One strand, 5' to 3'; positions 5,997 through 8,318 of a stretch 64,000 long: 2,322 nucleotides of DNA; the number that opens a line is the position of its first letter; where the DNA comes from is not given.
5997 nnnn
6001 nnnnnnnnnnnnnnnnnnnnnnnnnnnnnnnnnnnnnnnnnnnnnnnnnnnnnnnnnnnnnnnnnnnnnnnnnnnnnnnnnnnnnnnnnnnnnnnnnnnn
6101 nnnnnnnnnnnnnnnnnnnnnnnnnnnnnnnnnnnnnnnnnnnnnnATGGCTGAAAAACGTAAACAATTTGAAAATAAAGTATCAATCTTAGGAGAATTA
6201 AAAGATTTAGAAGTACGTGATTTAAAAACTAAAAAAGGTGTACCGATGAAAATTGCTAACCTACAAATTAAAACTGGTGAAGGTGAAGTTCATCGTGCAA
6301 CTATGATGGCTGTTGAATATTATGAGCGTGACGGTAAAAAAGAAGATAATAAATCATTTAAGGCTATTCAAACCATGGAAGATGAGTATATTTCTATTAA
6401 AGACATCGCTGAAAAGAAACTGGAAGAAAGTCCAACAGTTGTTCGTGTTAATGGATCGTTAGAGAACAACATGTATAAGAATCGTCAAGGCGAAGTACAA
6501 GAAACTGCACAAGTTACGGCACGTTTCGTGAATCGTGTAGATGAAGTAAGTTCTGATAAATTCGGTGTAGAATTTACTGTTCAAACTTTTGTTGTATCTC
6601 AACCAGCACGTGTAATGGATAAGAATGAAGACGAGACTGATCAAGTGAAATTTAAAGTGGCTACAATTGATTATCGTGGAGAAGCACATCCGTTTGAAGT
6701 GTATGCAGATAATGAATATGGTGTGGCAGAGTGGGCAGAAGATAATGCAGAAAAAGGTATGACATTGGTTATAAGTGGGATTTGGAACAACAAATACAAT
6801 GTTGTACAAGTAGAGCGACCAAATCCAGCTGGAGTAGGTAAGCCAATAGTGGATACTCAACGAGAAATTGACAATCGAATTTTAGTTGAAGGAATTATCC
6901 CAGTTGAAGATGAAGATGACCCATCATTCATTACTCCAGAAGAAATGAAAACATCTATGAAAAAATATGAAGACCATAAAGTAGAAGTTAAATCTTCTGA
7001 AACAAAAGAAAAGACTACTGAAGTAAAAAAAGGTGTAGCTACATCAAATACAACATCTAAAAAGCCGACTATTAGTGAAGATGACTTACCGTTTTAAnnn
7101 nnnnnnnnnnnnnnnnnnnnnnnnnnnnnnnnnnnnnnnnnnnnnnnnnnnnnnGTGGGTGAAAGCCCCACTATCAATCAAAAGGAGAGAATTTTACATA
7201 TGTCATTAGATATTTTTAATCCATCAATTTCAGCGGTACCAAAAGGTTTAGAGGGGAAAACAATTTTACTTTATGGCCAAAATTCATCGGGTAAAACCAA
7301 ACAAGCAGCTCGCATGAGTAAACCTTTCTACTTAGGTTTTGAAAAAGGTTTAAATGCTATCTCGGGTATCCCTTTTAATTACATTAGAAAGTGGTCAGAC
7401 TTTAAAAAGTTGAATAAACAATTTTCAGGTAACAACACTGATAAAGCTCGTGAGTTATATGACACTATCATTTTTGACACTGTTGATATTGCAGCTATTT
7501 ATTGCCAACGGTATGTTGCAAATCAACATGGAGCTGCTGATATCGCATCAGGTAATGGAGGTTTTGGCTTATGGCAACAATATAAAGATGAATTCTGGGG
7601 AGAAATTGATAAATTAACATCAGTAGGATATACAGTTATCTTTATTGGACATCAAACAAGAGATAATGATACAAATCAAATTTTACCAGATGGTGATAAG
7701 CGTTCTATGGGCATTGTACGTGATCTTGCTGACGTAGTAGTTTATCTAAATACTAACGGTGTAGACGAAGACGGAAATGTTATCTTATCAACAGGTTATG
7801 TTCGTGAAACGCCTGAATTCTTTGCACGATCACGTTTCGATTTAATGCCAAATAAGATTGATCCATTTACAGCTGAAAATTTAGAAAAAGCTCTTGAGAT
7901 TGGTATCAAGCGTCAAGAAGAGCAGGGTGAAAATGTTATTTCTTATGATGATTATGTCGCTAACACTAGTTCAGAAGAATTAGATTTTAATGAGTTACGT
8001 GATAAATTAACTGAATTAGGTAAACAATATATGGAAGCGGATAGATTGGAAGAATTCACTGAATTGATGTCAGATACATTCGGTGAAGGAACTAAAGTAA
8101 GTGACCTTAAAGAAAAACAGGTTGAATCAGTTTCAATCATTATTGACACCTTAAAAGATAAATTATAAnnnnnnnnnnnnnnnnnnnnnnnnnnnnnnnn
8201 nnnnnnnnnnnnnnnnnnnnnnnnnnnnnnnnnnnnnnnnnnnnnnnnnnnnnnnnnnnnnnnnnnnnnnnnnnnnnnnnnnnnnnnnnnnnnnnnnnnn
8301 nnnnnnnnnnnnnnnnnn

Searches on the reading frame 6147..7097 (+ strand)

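Call 3: search_protein_families(library=pfam, proteins=[window:6147-7097:+], max_evalue=1)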
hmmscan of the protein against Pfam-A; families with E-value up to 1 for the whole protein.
window:6147-7097:+ (316 aa): 2 families
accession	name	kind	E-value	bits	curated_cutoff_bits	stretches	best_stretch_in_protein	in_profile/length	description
PF13582.12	Reprolysin_3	-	0.24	12.4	22.4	1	125-177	5-57/123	Metallo-peptidase family M12B Reprolysin-like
PF00436.31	SSB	-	0.35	11.4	26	1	88-129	62-102/104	Single-strand binding protein family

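Call 4: search_protein_families(library=phrogs, proteins=[window:6147-7097:+], max_evalue=0.1)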
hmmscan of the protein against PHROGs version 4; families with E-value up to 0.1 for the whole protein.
window:6147-7097:+ (316 aa): 2 families
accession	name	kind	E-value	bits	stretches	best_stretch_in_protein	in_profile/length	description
phrog_2367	-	unknown function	4.6e-60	204.7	1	3-316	7-325/326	-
phrog_2655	-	integration and excision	0.039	14.6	1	5-90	38-123/181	excisionase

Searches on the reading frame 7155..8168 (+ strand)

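Call 3: search_protein_families(library=pfam, proteins=[window:7155-8168:+], max_evalue=1)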
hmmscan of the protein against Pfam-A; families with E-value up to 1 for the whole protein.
window:7155-8168:+ (337 aa): 2 families
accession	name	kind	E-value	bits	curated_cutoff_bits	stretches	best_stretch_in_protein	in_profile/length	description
PF13479.12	AAA_24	-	1.6e-44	152.5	27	1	34-228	2-195/195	AAA domain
PF05830.17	NodZ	-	0.1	11.8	28.3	0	232-273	153-194/322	Nodulation protein Z (NodZ)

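Call 4: search_protein_families(library=phrogs, proteins=[window:7155-8168:+], max_evalue=0.1)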
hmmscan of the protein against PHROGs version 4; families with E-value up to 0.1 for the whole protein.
window:7155-8168:+ (337 aa): 3 families
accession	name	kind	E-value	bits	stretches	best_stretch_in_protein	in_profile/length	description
phrog_124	-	DNA, RNA and nucleotide metabolism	1.3e-47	164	1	15-331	25-323/382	Sak4-like ssDNA annealing protein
phrog_19299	-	head and packaging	2.3e-05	24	1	58-128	403-468/702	terminase large subunit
phrog_30730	-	unknown function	0.04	15.2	0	193-235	19-61/81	-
